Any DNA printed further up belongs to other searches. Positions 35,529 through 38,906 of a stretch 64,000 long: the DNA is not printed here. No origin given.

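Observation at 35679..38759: GT-C-like polytopic membrane domain fused to a six-bladed NHL beta-propeller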

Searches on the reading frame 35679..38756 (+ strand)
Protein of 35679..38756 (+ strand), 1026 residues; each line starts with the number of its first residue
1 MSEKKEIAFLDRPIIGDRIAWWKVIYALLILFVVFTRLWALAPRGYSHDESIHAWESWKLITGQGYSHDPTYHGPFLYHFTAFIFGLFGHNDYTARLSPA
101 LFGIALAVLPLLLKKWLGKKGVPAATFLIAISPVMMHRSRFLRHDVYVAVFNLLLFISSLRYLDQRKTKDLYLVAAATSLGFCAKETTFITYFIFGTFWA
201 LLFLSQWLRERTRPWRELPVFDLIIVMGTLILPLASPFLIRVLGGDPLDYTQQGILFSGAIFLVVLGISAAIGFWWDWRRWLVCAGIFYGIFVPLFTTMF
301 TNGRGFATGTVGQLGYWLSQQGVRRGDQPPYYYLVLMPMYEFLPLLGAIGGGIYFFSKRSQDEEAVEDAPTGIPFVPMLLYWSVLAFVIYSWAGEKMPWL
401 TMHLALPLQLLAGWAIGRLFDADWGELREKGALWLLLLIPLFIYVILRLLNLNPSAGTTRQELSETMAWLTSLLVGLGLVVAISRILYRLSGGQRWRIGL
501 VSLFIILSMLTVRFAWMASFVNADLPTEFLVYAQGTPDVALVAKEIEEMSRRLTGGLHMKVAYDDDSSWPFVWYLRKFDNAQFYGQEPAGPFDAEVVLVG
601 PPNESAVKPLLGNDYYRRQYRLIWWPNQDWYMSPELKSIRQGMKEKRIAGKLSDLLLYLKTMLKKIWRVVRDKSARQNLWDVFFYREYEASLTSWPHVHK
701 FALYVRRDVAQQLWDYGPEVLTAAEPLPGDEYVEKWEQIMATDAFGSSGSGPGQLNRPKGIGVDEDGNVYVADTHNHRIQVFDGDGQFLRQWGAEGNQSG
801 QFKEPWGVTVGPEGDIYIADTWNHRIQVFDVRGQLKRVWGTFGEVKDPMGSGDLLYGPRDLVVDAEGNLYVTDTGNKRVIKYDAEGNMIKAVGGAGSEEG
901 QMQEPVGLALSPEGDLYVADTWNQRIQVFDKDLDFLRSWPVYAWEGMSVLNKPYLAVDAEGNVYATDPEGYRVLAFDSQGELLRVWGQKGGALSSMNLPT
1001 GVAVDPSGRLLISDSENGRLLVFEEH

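Call 5: search_protein_families(library=pfam, proteins=[window:35679-38756:+], max_evalue=0.01)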
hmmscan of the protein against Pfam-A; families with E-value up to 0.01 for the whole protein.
window:35679-38756:+ (1026 aa): 13 families
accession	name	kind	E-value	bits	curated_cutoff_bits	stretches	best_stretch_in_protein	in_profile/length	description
PF01436.27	NHL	-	1.9e-53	176.3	20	5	802-829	1-28/28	NHL repeat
PF08450.18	SGL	-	3.1e-18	66.7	26.3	3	860-986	90-220/246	SMP-30/Gluconolactonase/LRE-like region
PF25021.1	TEN_NHL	-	5e-11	42.6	27.1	0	754-786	140-170/357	Teneurin NHL domain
PF13231.12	PMT_2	-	6.5e-11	43.1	26.1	1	73-211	2-141/160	Dolichyl-phosphate-mannose-protein mannosyltransferase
PF06739.17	SBBP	-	7.3e-09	35.9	20.5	0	757-772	14-29/38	Beta-propeller repeat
PF17170.10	DUF5128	-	7.6e-08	32.3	22.9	1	766-835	53-124/321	6-bladed beta-propeller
PF22701.2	Mala_s_1-like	-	1.9e-06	28.2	27.5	0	857-919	89-146/195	Mal s 1 allergenic protein-like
PF24684.1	Vgb_lyase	-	2.1e-05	23.9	50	0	804-932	14-126/290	Virginiamycin B lyase family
PF13449.12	Phytase-like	-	8.6e-05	23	27.6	0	760-793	72-105/284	Esterase-like activity of phytase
PF20067.5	SSL_N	-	0.00032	20.9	18.9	0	856-873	21-38/46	Strictosidine synthase-like, N-terminal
PF23500.1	DUF7133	-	0.002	17.9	27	0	904-927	330-353/385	Domain of unknown function (DUF7133)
PF24084.1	DUF7369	-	0.0028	17.7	27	0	950-985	12-47/61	Domain of unknown function (DUF7369)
PF02393.21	US22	-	0.0075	16.8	35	0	944-970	73-99/124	US22 like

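Call 6: search_protein_families(library=ncbifam, proteins=[window:35679-38756:+], max_evalue=0.01)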
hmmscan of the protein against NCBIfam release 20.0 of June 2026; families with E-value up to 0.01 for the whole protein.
window:35679-38756:+ (1026 aa): 6 families
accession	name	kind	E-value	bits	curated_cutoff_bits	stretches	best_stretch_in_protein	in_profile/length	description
TIGR03663.1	TIGR03663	subfamily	7.5e-86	288.8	126.25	1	26-579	4-431/435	flippase activity-associated protein Agl23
NF035926.1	scyF_NHL_VPEP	equivalog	1.5e-62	211.9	350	3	850-988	146-285/376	scytonemin biosynthesis PEP-CTERM protein ScyF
NF033206.1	ScyE_fam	subfamily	1.8e-13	50.8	80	2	858-920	255-319/333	ScyD/ScyE family protein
NF047780.1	LIC12708_fam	subfamily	3.1e-05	23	150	0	765-940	65-221/391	LIC_12708 family protein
TIGR02604.1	Piru_Ver_Nterm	subfamily_domain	0.0047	16.4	122.2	0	805-827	323-345/367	PVC-type heme-binding CxxCH protein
TIGR03866.1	PQQ_ABC_repeats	subfamily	0.0066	15.5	287.3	0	756-831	41-112/310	PQQ-dependent catabolism-associated beta-propeller protein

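Call 7: find_homologous_proteins(query=window:35679-38756:+, max_evalue=0.00001)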
Query window:35679-38756:+ (1026 aa): 1462 proteins with E <= 0.00001 among 8000 candidates; the best 120 are listed.
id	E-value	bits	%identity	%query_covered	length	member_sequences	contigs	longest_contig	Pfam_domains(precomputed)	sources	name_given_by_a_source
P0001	0.0e+0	2394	100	100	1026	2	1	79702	PF17170.11,PF24684.2,PF01436.28,PF25021.2,PF06739.18,PF08450.19,PF13231.13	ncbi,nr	ncbi:MAG: TIGR03663 family protein [Chloroflexota bacterium]|nr:TIGR03663 family protein [Chloroflex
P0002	0.0e+0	2048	84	100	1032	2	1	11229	PF17170.11,PF01436.28,PF25021.2,PF08450.19,PF13231.13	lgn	-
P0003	0.0e+0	2008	82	100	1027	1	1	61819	PF17170.11,PF01436.28,PF25021.2,PF06739.18,PF08450.19,PF13231.13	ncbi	-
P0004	0.0e+0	1989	81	100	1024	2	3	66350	PF24684.2,PF01436.28,PF25021.2,PF08450.19,PF13231.13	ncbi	ncbi:MAG: TIGR03663 family protein [Anaerolineae bacterium]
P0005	0.0e+0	1989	81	100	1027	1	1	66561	PF17170.11,PF01436.28,PF25021.2,PF08450.19,PF13231.13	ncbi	ncbi:MAG: flippase activity-associated protein Agl23 [Anaerolineales bacterium]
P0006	0.0e+0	1659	68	99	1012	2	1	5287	PF17170.11,PF13449.13,PF01436.28,PF25021.2,PF06739.18,PF08450.19,PF13231.13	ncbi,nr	ncbi:MAG: TIGR03663 family protein [Anaerolineae bacterium]|nr:TIGR03663 family protein [Anaerolinea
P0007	0.0e+0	1656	69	100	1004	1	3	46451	PF17170.11,PF01436.28,PF25021.2,PF08450.19,PF13231.13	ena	-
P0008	0.0e+0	1647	68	100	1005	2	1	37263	PF17170.11,PF01436.28,PF25021.2,PF08450.19,PF13231.13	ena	-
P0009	0.0e+0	1568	85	74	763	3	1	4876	PF17170.11,PF24684.2,PF01436.28,PF25021.2,PF06739.18,PF08450.19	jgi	jgi:uncharacterized protein (TIGR03663 family)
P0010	0.0e+0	1566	64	100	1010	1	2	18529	PF17170.11,PF01436.28,PF25021.2,PF08450.19,PF13231.13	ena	-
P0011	0.0e+0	1550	63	100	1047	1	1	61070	PF13449.13,PF01436.28,PF25021.2,PF08450.19,PF13231.13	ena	-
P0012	0.0e+0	1515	64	100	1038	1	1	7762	PF17170.11,PF01436.28,PF25021.2,PF08450.19,PF13231.13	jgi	-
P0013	0.0e+0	1498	62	100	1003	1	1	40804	PF17170.11,PF01436.28,PF25021.2,PF08450.19,PF13231.13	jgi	jgi:uncharacterized protein (TIGR03663 family)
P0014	0.0e+0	1496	63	100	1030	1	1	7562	PF17170.11,PF01436.28,PF25021.2,PF08450.19,PF13231.13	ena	-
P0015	0.0e+0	1494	63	100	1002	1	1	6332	PF17170.11,PF02393.22,PF01436.28,PF25021.2,PF06739.18,PF08450.19,PF13231.13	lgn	-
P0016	0.0e+0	1481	63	100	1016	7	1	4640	PF17170.11,PF24684.2,PF01436.28,PF25021.2,PF06739.18,PF08450.19,PF13231.13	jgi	jgi:uncharacterized protein (TIGR03663 family)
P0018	0.0e+0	1461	61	100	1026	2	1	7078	PF01436.28,PF25021.2,PF06739.18,PF08450.19,PF13231.13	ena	-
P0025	0.0e+0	1449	60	100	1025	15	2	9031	PF17170.11,PF13449.13,PF01436.28,PF25021.2,PF06739.18,PF08450.19,PF13231.13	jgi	jgi:uncharacterized protein (TIGR03663 family)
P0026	0.0e+0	1446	61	100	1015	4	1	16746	PF17170.11,PF13449.13,PF01436.28,PF25021.2,PF06739.18,PF08450.19,PF13231.13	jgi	jgi:uncharacterized protein (TIGR03663 family)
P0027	0.0e+0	1442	60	97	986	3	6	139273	PF17170.11,PF24684.2,PF01436.28,PF25021.2,PF08450.19,PF13231.13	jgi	jgi:uncharacterized protein (TIGR03663 family)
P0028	0.0e+0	1441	62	100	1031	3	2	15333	PF17170.11,PF24684.2,PF01436.28,PF25021.2,PF06739.18,PF08450.19,PF13231.13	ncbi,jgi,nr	ncbi:MAG: TIGR03663 family protein [Chloroflexi bacterium]|jgi:uncharacterized protein (TIGR03663 fa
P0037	0.0e+0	1387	59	99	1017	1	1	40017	PF17170.11,PF13449.13,PF01436.28,PF25021.2,PF08450.19,PF13231.13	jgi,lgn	jgi:uncharacterized protein (TIGR03663 family)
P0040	0.0e+0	1367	59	100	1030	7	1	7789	PF17170.11,PF13449.13,PF01436.28,PF25021.2,PF08450.19,PF13231.13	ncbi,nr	ncbi:MAG TPA: TIGR03663 family protein [Chloroflexi bacterium]|nr:TIGR03663 family protein [Chlorofl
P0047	0.0e+0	1297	62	90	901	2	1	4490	PF17170.11,PF01436.28,PF25021.2,PF08450.19,PF13231.13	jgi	jgi:uncharacterized protein (TIGR03663 family)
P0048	0.0e+0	1296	66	84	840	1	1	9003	PF17170.11,PF13449.13,PF20067.6,PF01436.28,PF25021.2,PF06739.18,PF08450.19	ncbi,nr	ncbi:MAG: TIGR03663 family protein, partial [Chloroflexi bacterium]|nr:TIGR03663 family protein [Chl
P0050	0.0e+0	1285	57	99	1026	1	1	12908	PF17170.11,PF13449.13,PF01436.28,PF25021.2,PF06739.18,PF08450.19,PF13231.13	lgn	-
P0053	0.0e+0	1283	57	99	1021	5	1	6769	PF02366.25,PF17170.11,PF13449.13,PF02393.22,PF01436.28,PF25021.2,PF06739.18,PF08450.19,PF13231.13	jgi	jgi:uncharacterized protein (TIGR03663 family)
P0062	0.0e+0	1259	54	100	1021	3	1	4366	PF17170.11,PF23500.2,PF24684.2,PF01436.28,PF25021.2,PF08450.19,PF13231.13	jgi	jgi:uncharacterized protein (TIGR03663 family)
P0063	0.0e+0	1258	55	100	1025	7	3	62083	PF17170.11,PF01436.28,PF25021.2,PF06739.18,PF08450.19,PF13231.13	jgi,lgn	jgi:uncharacterized protein (TIGR03663 family)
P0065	0.0e+0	1257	55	100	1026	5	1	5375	PF17170.11,PF13449.13,PF24684.2,PF01436.28,PF25021.2,PF06739.18,PF08450.19,PF13231.13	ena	-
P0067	0.0e+0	1254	58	91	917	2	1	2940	PF13449.13,PF01436.28,PF25021.2,PF08450.19,PF13231.13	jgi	jgi:uncharacterized protein (TIGR03663 family)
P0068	0.0e+0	1251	55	99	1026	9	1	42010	PF02366.25,PF17170.11,PF13449.13,PF24684.2,PF01436.28,PF25021.2,PF06739.18,PF08450.19,PF13231.13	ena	-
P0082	0.0e+0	1209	53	100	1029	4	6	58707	PF17170.11,PF13449.13,PF01436.28,PF25021.2,PF06739.18,PF08450.19,PF13231.13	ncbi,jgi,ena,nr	ncbi:MAG: TIGR03663 family protein [Chloroflexi bacterium]|nr:TIGR03663 family protein [Chloroflexot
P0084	0.0e+0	1183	63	78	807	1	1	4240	PF13449.13,PF20067.6,PF24684.2,PF01436.28,PF25021.2,PF06739.18,PF08450.19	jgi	jgi:uncharacterized protein (TIGR03663 family)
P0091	0.0e+0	1151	55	91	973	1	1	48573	PF23500.2,PF01436.28,PF25021.2,PF08450.19,PF13231.13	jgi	jgi:uncharacterized protein (TIGR03663 family)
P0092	0.0e+0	1144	60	80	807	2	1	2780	PF17170.11,PF01436.28,PF25021.2,PF06739.18,PF08450.19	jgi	jgi:uncharacterized protein (TIGR03663 family)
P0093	0.0e+0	1134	51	100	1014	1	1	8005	PF17170.11,PF13449.13,PF01436.28,PF25021.2,PF06739.18,PF08450.19,PF13231.13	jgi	jgi:uncharacterized protein (TIGR03663 family)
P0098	0.0e+0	1116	51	100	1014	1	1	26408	PF17170.11,PF13449.13,PF24684.2,PF01436.28,PF25021.2,PF08450.19,PF13231.13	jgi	jgi:uncharacterized protein (TIGR03663 family)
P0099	0.0e+0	1113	51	100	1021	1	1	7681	PF13449.13,PF22807.3,PF24684.2,PF01436.28,PF25021.2,PF06739.18,PF08450.19,PF13231.13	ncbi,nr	ncbi:MAG: TIGR03663 family protein [Chloroflexi bacterium]|nr:TIGR03663 family protein [Chloroflexot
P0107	0.0e+0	1100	50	98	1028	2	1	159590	PF17170.11,PF13449.13,PF24684.2,PF01436.28,PF25021.2,PF06739.18,PF08450.19,PF13231.13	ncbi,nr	ncbi:MAG: TIGR03663 family protein [Chloroflexi bacterium]|nr:TIGR03663 family protein [Chloroflexot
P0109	0.0e+0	1098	49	100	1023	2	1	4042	PF17170.11,PF13449.13,PF02393.22,PF01436.28,PF25021.2,PF06739.18,PF08450.19,PF13231.13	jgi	-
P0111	0.0e+0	1093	50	99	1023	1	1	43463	PF01436.28,PF25021.2,PF06739.18,PF08450.19,PF13231.13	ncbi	ncbi:MAG: flippase activity-associated protein Agl23 [Anaerolineae bacterium]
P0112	0.0e+0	1089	57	83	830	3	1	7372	PF17170.11,PF13449.13,PF01436.28,PF25021.2,PF08450.19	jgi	jgi:uncharacterized protein (TIGR03663 family)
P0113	0.0e+0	1081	50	99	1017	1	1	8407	PF17170.11,PF13449.13,PF02393.22,PF01436.28,PF25021.2,PF06739.18,PF08450.19,PF13231.13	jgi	jgi:uncharacterized protein (TIGR03663 family)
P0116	0.0e+0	1070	49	98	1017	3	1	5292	PF17170.11,PF01436.28,PF25021.2,PF06739.18,PF08450.19,PF13231.13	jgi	jgi:uncharacterized protein (TIGR03663 family)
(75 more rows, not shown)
